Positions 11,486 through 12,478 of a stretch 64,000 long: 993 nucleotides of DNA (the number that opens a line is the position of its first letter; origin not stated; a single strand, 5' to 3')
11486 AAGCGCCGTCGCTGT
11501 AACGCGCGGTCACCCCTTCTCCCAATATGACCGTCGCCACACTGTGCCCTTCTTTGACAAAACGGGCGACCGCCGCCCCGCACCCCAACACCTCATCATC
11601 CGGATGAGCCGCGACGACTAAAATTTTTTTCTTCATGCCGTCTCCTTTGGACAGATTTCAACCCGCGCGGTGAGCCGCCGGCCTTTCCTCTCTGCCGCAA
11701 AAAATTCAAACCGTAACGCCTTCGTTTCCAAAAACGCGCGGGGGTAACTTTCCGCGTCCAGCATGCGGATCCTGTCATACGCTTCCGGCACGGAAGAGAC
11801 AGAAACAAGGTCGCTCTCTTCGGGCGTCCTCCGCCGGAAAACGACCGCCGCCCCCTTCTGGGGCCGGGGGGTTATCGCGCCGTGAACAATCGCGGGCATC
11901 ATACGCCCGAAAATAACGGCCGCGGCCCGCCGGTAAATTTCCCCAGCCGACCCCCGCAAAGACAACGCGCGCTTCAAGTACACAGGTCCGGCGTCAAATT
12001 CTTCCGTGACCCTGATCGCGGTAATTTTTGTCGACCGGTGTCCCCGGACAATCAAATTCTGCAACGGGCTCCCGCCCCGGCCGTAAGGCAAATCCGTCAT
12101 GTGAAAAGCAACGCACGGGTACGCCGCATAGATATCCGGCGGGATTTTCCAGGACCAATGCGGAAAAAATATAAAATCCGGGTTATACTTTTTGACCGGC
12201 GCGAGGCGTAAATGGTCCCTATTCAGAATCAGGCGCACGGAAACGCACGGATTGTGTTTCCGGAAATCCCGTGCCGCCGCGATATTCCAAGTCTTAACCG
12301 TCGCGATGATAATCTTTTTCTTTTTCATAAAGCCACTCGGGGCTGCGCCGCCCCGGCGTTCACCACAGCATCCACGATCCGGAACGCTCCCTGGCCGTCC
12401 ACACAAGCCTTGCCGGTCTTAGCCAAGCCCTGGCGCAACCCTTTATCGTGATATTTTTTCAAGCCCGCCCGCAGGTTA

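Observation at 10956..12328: PIG-L deacetylase plus formyltransferase pair suggests N-acyl swapping to an N-formyl pseudaminic acid derivative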

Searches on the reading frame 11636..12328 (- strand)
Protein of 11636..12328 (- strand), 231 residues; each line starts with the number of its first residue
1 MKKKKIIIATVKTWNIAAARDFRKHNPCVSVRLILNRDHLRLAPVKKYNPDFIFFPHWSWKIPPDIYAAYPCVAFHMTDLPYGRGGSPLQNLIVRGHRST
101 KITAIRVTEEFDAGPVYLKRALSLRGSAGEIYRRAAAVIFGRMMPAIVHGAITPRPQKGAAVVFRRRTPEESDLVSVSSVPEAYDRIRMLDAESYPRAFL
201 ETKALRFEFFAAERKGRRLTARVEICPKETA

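Call 4: search_protein_families(library=pfam, proteins=[window:11636-12328:-], max_evalue=0.01)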
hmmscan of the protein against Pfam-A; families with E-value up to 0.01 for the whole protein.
window:11636-12328:- (231 aa): 2 families
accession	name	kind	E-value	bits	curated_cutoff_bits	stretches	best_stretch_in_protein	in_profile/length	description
PF21553.2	Formyl_trans_C_2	-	6.9e-17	61.2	27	1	169-225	1-57/58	Methionyl-tRNA formyltransferase, C-terminal domain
PF00551.24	Formyl_trans_N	-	7.8e-07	29.4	26.1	1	44-123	74-155/181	Formyl transferase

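Call 5: search_protein_families(library=ncbifam, proteins=[window:11636-12328:-], max_evalue=0.01)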
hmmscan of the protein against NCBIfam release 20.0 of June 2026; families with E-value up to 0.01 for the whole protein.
window:11636-12328:- (231 aa): 4 families
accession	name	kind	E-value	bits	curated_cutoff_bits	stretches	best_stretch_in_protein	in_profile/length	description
NF005998.1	PRK08125.1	equivalog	4.6e-12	45.1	777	1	41-213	67-246/649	bifunctional UDP-4-amino-4-deoxy-L-arabinose formyltransferase/UDP-glucuronic acid oxidase ArnA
NF005414.0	PRK06988.1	equivalog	6.7e-12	45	316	1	43-217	71-252/311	formyltransferase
TIGR00460.1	fmt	equivalog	2.8e-09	36.5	201.5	1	40-212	70-248/315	methionyl-tRNA formyltransferase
TIGR00655.1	PurU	equivalog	0.0039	16.9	285.95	1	37-119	148-232/280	formyltetrahydrofolate deformylase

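Call 6: search_solved_structures(query=window:11636-12328:-, max_evalue=1, show_alignments=3)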
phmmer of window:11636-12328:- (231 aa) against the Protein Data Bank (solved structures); distinct sequences matched with E-value up to 1: 31.
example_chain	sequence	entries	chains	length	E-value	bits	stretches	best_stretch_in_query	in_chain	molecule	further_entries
1zgh_A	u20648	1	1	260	2.8e-66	226.5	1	5-226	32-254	Methionyl-tRNA formyltransferase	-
4iqf_A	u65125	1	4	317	3.7e-11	46.2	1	42-192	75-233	Methionyl-tRNA formyltransferase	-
6pih_A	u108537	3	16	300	4.9e-10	42.5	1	43-207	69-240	Bifunctional polymyxin resistance protein ArnA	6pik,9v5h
1yrw_A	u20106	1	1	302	5e-10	42.5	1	43-207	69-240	protein ArnA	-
2bln_A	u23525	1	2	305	5.1e-10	42.4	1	43-207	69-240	PROTEIN YFBG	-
5j63_A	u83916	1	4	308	5.3e-10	42.4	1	44-207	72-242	Bifunctional polymyxin resistance protein ArnA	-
1z7e_A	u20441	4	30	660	2.6e-09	40.1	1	44-206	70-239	protein ArnA | Bifunctional polymyxin resistance protein ArnA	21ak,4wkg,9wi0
6j1f_B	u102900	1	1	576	6.7e-09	38.8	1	29-136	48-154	Hydrogenase regulation HoxX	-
6j0p_A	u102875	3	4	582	6.9e-09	38.7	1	29-136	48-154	Hydrogenase regulation HoxX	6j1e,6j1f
6j1i_A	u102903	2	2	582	6.9e-09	38.7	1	29-136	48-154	Hydrogenase regulation HoxX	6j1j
6j1h_A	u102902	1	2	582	2.1e-08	37.1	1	28-133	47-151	Hydrogenase regulation HoxX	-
6j1g_A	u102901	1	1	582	2.2e-08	37.1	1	28-133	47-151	Hydrogenase regulation HoxX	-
8gjh_A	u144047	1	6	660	3.5e-06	29.9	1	46-211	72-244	Bifunctional polymyxin resistance protein ArnA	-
3tqq_A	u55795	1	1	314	4.2e-06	29.6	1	31-175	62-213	Methionyl-tRNA formyltransferase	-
5uai_A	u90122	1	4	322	0.00048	22.9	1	70-146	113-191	Methionyl-tRNA formyltransferase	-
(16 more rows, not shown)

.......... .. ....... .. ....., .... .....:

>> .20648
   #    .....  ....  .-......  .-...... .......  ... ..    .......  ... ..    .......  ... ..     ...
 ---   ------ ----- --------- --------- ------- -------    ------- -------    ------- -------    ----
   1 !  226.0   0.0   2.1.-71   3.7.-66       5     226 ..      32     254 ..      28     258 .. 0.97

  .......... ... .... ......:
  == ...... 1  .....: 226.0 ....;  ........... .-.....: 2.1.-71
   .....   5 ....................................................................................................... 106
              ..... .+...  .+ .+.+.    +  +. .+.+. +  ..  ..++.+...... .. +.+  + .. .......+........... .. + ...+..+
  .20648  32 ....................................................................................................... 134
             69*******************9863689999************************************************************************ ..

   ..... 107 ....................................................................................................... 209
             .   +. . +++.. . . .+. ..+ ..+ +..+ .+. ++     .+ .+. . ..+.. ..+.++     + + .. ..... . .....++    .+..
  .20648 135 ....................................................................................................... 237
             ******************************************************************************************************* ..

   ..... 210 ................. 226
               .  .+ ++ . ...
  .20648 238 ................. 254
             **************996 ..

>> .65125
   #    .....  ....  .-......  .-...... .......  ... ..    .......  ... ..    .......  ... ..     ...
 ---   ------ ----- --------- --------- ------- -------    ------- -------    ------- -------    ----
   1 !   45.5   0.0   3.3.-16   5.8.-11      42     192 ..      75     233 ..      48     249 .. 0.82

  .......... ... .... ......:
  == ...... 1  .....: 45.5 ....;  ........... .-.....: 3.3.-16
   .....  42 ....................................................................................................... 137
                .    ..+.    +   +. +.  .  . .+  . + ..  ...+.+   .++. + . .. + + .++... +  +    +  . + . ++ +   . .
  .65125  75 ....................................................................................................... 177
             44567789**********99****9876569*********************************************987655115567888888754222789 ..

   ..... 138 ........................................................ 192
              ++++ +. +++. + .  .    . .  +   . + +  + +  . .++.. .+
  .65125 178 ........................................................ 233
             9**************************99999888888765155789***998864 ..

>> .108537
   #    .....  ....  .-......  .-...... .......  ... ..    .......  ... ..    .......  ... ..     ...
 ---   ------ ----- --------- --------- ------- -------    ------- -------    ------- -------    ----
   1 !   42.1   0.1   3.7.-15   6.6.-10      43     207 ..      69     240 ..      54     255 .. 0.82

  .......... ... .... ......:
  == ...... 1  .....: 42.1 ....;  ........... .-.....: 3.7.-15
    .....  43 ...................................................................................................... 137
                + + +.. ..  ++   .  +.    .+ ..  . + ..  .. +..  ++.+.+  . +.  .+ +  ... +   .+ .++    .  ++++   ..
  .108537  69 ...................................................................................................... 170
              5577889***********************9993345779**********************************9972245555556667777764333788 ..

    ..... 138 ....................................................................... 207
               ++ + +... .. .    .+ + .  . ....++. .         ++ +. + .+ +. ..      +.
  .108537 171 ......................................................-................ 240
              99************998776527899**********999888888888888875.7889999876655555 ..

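Call 13: find_homologous_proteins(query=window:11636-12328:-, max_evalue=0.00001)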
Query window:11636-12328:- (231 aa): 7732 proteins with E <= 0.00001 among 8000 candidates; the best 120 are listed.
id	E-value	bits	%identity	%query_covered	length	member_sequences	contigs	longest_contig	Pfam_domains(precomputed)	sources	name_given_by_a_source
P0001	7.8e-151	518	99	100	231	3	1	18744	PF21553.3,PF00551.25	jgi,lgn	jgi:methionyl-tRNA formyltransferase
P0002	4.3e-126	437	84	100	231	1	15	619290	PF21553.3,PF00551.25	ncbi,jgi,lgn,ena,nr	ncbi:MAG TPA: formyltransferase family protein [Candidatus Omnitrophota bacterium]|nr:methionyl-tRNA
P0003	1.4e-124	432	85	100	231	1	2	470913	PF21553.3,PF00551.25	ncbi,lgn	-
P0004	5.3e-111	388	76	100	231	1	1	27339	PF21553.3,PF00551.25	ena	-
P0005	4.4e-78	280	58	99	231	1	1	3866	PF21553.3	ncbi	-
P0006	4.4e-76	273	52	99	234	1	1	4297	PF21553.3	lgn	-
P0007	6.6e-76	273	54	97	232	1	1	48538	PF21553.3,PF00551.25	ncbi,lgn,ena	-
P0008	7.6e-76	273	58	97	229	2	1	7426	PF21553.3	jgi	-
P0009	1.5e-75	272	53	99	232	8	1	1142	PF21553.3,PF00551.25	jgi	-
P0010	5.4e-75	270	53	98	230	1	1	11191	PF21553.3,PF00551.25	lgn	-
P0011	5.7e-75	270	58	90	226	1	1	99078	PF21553.3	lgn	-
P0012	7.7e-75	269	53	97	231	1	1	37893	PF21553.3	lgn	-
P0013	1.1e-74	269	53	97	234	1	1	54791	PF21553.3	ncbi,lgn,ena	-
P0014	2.3e-74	268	50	97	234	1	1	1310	PF21553.3,PF00551.25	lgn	-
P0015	2.8e-74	267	54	97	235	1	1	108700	PF21553.3,PF00551.25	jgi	jgi:methionyl-tRNA formyltransferase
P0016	2.8e-74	267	53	97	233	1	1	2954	PF21553.3,PF00551.25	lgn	-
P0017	3.1e-74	267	55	95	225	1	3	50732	PF21553.3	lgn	-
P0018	3.3e-74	267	55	97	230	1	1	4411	PF21553.3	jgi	-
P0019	4.5e-74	267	55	97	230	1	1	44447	PF21553.3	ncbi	ncbi:methionyl-tRNA formyltransferase [Elusimicrobiota bacterium]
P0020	5.4e-74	266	52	99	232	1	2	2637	PF21553.3,PF00551.25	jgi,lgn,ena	-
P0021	1.2e-73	265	56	99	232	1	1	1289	PF21553.3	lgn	-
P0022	1.4e-73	265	51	97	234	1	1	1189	PF21553.3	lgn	-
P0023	1.9e-73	265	52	94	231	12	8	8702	PF21553.3,PF00551.25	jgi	jgi:methionyl-tRNA formyltransferase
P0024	2.0e-73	265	50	97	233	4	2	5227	PF21553.3,PF00551.25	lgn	-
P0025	2.1e-73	265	52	96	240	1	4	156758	PF21553.3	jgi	-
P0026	3.4e-73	264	56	96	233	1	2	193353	PF21553.3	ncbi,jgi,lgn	-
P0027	6.6e-73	263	55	96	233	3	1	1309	PF21553.3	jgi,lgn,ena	-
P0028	7.7e-73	263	54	97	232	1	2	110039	PF21553.3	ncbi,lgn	-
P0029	1.1e-72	262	50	99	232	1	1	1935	PF21553.3,PF00551.25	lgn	-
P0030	1.1e-72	262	52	97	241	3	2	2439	PF21553.3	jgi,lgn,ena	-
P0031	1.3e-72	262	51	94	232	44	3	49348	PF21553.3,PF00551.25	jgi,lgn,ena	-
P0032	1.4e-72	262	50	97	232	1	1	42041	PF21553.3,PF00551.25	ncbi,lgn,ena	-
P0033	2.0e-72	261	54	98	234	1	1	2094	PF21553.3,PF00551.25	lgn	-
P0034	2.4e-72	261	53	99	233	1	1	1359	PF21553.3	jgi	jgi:methionyl-tRNA formyltransferase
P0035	3.8e-72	260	54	99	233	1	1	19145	PF21553.3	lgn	-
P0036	4.3e-72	260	51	98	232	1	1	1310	PF21553.3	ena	-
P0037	5.0e-72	260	48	97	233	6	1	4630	PF21553.3,PF00551.25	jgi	jgi:methionyl-tRNA formyltransferase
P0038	7.5e-72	259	52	97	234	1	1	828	PF21553.3,PF00551.25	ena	-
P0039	1.0e-71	259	54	98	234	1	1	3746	PF21553.3,PF00551.25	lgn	-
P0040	1.1e-71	259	52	97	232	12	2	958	PF21553.3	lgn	-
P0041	1.2e-71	259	49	92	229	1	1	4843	PF21553.3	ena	-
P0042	1.4e-71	259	51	99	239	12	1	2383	PF21553.3,PF00551.25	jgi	-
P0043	1.6e-71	258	54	98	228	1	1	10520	PF21553.3,PF00551.25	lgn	-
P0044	2.6e-71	258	50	97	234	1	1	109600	PF21553.3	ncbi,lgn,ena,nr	ncbi:MAG: methionyl-tRNA formyltransferase [Planctomycetes bacterium]|nr:methionyl-tRNA formyltransf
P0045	2.6e-71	258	53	96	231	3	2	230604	PF21553.3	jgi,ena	-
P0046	2.7e-71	258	53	95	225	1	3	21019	PF21553.3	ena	-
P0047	2.7e-71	258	55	97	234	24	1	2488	PF21553.3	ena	-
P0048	2.8e-71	258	57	90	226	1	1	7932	PF21553.3,PF00551.25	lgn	-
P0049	3.3e-71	257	53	96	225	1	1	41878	PF21553.3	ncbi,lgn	ncbi:MAG: methionyl-tRNA formyltransferase [Parcubacteria group bacterium]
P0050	3.5e-71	257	52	95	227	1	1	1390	PF21553.3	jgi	jgi:methionyl-tRNA formyltransferase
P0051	4.0e-71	257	49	97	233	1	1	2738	PF21553.3,PF00551.25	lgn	-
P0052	5.1e-71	257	51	99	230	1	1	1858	PF21553.3,PF00551.25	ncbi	-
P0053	5.2e-71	257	54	97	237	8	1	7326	PF21553.3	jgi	-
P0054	5.6e-71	257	52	97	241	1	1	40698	PF21553.3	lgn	-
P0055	6.7e-71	256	53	94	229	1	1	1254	PF21553.3,PF00551.25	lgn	-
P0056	8.3e-71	256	52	95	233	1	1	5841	PF21553.3,PF00551.25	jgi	jgi:methionyl-tRNA formyltransferase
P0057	8.9e-71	256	52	99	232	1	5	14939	PF21553.3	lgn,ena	-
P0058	9.1e-71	256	54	97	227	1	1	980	PF21553.3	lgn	-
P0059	9.3e-71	256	53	97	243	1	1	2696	PF21553.3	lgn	-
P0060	9.3e-71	256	53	95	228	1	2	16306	PF21553.3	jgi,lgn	-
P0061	9.9e-71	256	53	97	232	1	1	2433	PF21553.3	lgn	-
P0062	1.1e-70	256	49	97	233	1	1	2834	PF21553.3,PF00551.25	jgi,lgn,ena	-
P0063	1.4e-70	255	51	99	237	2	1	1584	PF21553.3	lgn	-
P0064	1.4e-70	255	52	97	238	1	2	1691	PF21553.3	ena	-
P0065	1.4e-70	255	51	98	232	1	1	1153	PF21553.3,PF00551.25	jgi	jgi:methionyl-tRNA formyltransferase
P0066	1.6e-70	255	54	97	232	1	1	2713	PF21553.3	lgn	-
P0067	1.9e-70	255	53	97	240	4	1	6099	PF21553.3,PF00551.25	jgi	jgi:methionyl-tRNA formyltransferase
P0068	2.0e-70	255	53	96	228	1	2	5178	PF21553.3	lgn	-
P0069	2.2e-70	255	49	97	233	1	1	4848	PF21553.3,PF00551.25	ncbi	-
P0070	2.4e-70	255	53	97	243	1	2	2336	PF21553.3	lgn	-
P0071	2.5e-70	255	53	96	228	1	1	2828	PF21553.3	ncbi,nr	ncbi:methionyl-tRNA formyltransferase [bacterium]|nr:MAG: methionyl-tRNA formyltransferase [bacteriu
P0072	3.2e-70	254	55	95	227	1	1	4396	PF21553.3,PF00551.25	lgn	-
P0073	3.5e-70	254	52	97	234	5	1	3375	PF21553.3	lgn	-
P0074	4.2e-70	254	51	96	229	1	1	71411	PF21553.3,PF00551.25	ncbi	-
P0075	4.8e-70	254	53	100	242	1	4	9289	PF21553.3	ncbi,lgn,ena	-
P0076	5.4e-70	253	52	96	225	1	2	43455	PF21553.3,PF00551.25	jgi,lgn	jgi:methionyl-tRNA formyltransferase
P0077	5.5e-70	253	49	99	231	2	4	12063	PF21553.3,PF00551.25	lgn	-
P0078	6.1e-70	253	52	94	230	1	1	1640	PF21553.3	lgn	-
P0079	6.3e-70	253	52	99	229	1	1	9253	PF21553.3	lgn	-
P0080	6.3e-70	253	49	98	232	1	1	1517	PF21553.3,PF00551.25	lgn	-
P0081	7.0e-70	253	55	95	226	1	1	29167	PF21553.3,PF00551.25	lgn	-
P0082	7.1e-70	253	51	97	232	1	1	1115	PF21553.3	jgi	jgi:methionyl-tRNA formyltransferase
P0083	7.4e-70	253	53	97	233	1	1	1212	PF21553.3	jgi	jgi:methionyl-tRNA formyltransferase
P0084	7.4e-70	253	51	99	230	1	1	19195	PF21553.3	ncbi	ncbi:methionyl-tRNA formyltransferase [Elusimicrobiota bacterium]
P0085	7.7e-70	253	52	99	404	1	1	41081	PF21553.3,PF13302.14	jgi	-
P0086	8.3e-70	253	52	98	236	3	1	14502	PF21553.3,PF00551.25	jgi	-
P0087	8.4e-70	253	53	97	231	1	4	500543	PF21553.3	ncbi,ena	-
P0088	8.5e-70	253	52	97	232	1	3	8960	PF21553.3,PF00551.25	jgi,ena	-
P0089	8.6e-70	253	50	97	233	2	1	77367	PF21553.3,PF00551.25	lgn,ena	-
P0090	9.4e-70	253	51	99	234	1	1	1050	PF21553.3,PF00551.25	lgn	-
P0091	9.4e-70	253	53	97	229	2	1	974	PF21553.3,PF00551.25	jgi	jgi:methionyl-tRNA formyltransferase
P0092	1.1e-69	252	53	96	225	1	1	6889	PF21553.3,PF00551.25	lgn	-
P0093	1.4e-69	252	52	97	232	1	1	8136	PF21553.3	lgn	-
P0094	1.5e-69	252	50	98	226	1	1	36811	PF21553.3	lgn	-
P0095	1.9e-69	252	50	94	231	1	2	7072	PF21553.3,PF00551.25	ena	-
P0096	1.9e-69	252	54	96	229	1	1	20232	PF21553.3,PF00551.25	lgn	-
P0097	1.9e-69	252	52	96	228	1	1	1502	PF21553.3,PF00551.25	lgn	-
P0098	2.2e-69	251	53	96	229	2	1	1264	PF21553.3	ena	-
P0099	2.3e-69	251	51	99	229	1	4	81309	PF21553.3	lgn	-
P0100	2.4e-69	251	52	95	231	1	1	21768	PF21553.3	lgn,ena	-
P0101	2.5e-69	251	52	98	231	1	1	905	PF21553.3,PF00551.25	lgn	-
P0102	2.9e-69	251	51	97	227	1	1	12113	PF21553.3,PF00551.25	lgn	-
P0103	3.0e-69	251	50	98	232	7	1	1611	PF21553.3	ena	-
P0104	3.1e-69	251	52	97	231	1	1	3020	PF21553.3,PF00551.25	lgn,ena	-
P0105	3.9e-69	251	50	97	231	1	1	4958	PF21553.3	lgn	-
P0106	4.0e-69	251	52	98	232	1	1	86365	PF21553.3,PF00551.25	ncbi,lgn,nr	ncbi:MAG: methionyl-tRNA formyltransferase [Candidatus Margulisiibacteriota bacterium]|nr:methionyl-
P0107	4.3e-69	250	50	98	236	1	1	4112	PF21553.3,PF00551.25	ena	-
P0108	4.3e-69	250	50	98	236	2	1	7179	PF21553.3,PF00551.25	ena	-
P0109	4.6e-69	250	54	83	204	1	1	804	PF21553.3,PF00551.25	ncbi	-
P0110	4.8e-69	250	50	98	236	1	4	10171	PF21553.3,PF00551.25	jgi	-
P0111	5.3e-69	250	51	99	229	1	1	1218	PF21553.3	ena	-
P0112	5.6e-69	250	52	98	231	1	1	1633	PF21553.3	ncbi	-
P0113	5.8e-69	250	51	97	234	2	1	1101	PF21553.3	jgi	-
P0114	6.4e-69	250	53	96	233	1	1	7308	PF21553.3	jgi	jgi:methionyl-tRNA formyltransferase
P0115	6.5e-69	250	51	98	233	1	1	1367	PF21553.3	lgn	-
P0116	6.6e-69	250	53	93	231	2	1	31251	PF21553.3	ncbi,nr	ncbi:MAG: methionyl-tRNA formyltransferase [Candidatus Thermoplasmatota archaeon]|nr:methionyl-tRNA 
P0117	7.9e-69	250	49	99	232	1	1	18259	PF21553.3,PF00551.25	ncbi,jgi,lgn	ncbi:MAG: formyltransferase family protein [Candidatus Omnitrophota bacterium]|jgi:methionyl-tRNA fo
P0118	8.8e-69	249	52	97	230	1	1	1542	PF21553.3,PF00551.25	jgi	-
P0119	9.3e-69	249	50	92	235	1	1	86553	PF21553.3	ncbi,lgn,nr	ncbi:MAG: methionyl-tRNA formyltransferase [Candidatus Omnitrophica bacterium]|nr:methionyl-tRNA for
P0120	1.2e-68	249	48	98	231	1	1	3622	PF21553.3,PF00551.25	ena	-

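Call 15: find_related_loci(query=A1, collection=genome_contigs, flank=10000)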
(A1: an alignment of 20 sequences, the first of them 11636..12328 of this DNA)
Query A1 (231 aa) in genome_contigs; peptide patterns used: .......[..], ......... (x = any residue, [..] = any of these).
599 stretches matched a pattern (row limit reached: there are more); 581 encode a relative of the query (tblastn E <= 1e-3); the best 80 are kept; 80 distinct loci.
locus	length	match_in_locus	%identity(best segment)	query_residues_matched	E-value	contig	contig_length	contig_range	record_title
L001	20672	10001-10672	56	3-224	1e-80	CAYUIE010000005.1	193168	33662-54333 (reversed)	MAG TPA_asm: uncultured Pirellulales bacterium isolate binchicken_co100_297 genome assembly, contig: NODE_32_length_1931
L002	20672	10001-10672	50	2-225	8e-80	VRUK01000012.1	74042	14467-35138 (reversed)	MAG: Planctomycetota bacterium isolate MohnsGC08_bin89 NODE_12_length_74042_cov_58.328926, whole genome shotgun sequence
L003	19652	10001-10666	53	7-228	1e-79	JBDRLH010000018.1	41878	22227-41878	MAG: Parcubacteria group bacterium isolate MEGAHIT-group-1.765 k141_11578296, whole genome shotgun sequence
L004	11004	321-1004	53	3-229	6e-79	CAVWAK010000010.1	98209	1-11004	MAG: uncultured Gammaproteobacteria bacterium isolate MFD03551.bin.1.74 genome assembly, contig: contig_15395, whole gen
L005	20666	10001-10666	51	5-225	4e-78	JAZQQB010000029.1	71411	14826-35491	MAG: Lachnospiraceae bacterium isolate T1900045236_TH20190006.MAGScoT_cleanbin_000140 SGB_5482_k141_1672397, whole genom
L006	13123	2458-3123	50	7-228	1e-77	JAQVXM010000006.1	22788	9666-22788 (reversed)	MAG: Candidatus Paceibacterota bacterium isolate STF2_126 NODE_5353_length_22788_cov_4.879308_Sandtown_F2, whole genome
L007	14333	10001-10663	53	5-225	8e-76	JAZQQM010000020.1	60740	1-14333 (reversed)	MAG: Lachnospiraceae bacterium isolate T1900045236_TH20190006.MAGScoT_cleanbin_000013 SGB_5471_k141_212954, whole genome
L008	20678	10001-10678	50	5-230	5e-75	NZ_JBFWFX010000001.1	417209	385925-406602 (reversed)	Caloranaerobacter sp. DY30410 k141_141_length_417209_cov_366.5756, whole genome shotgun sequence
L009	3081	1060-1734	52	5-228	1e-75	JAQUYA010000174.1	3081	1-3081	MAG: Lachnospiraceae bacterium isolate STD2_226 NODE_160648_length_3081_cov_8.271835_Sandtown_D2, whole genome shotgun s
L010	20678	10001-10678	47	5-229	9e-75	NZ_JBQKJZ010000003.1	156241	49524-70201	Clostridium sporogenes strain LCP25S3_F4 contig00003, whole genome shotgun sequence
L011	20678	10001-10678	52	1-228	1e-74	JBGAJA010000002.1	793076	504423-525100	MAG: Candidatus Omnitrophota bacterium isolate MAG_AAO_H125.54 AAOH125-54_opera_contig_17, whole genome shotgun sequence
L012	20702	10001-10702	50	1-231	2e-74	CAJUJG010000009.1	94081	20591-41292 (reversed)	MAG TPA_asm: uncultured Lachnospiraceae bacterium isolate MGBC142918 genome assembly, contig: MGBC142918.9, whole genome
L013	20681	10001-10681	52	5-230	2e-74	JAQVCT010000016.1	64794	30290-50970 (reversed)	MAG: Lachnospiraceae bacterium isolate STD2_95 NODE_1494_length_64794_cov_21.663754_Sandtown_D2, whole genome shotgun se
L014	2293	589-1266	50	5-229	1e-76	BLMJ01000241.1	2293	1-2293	Lachnospiraceae bacterium IMSAGC_019 DNA, IMSAGC_019_contig_241, whole genome shotgun sequence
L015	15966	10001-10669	51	1-222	2e-74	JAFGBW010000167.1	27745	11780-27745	MAG: Candidatus Auribacterota bacterium isolate Zod_Metabat.1054 k87_7328380, whole genome shotgun sequence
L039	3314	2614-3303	51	5-229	2e-72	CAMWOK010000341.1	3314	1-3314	MAG TPA_asm: uncultured Lachnospiraceae bacterium isolate SRR14411345_bin.8_metawrap_v1.3_MAG genome assembly, contig: N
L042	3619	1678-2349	50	2-225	5e-72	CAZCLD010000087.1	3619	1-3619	MAG TPA_asm: uncultured Candidatus Peribacteria bacterium isolate SRP077602_co2_303 genome assembly, contig: NODE_38608_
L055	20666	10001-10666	50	7-229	8e-70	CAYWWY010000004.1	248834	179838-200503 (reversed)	MAG TPA_asm: uncultured Thermotogaceae bacterium isolate SRP241326_co3_41 genome assembly, contig: NODE_38_length_248834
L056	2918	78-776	46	1-229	2e-70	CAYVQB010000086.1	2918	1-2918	MAG TPA_asm: uncultured Pseudomonadota bacterium isolate binchicken_co181_168 genome assembly, contig: NODE_84603_length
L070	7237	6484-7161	49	5-223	3e-69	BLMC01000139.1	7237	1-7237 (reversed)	Lachnospiraceae bacterium IMSAGC_011 DNA, IMSAGC_011_contig_139, whole genome shotgun sequence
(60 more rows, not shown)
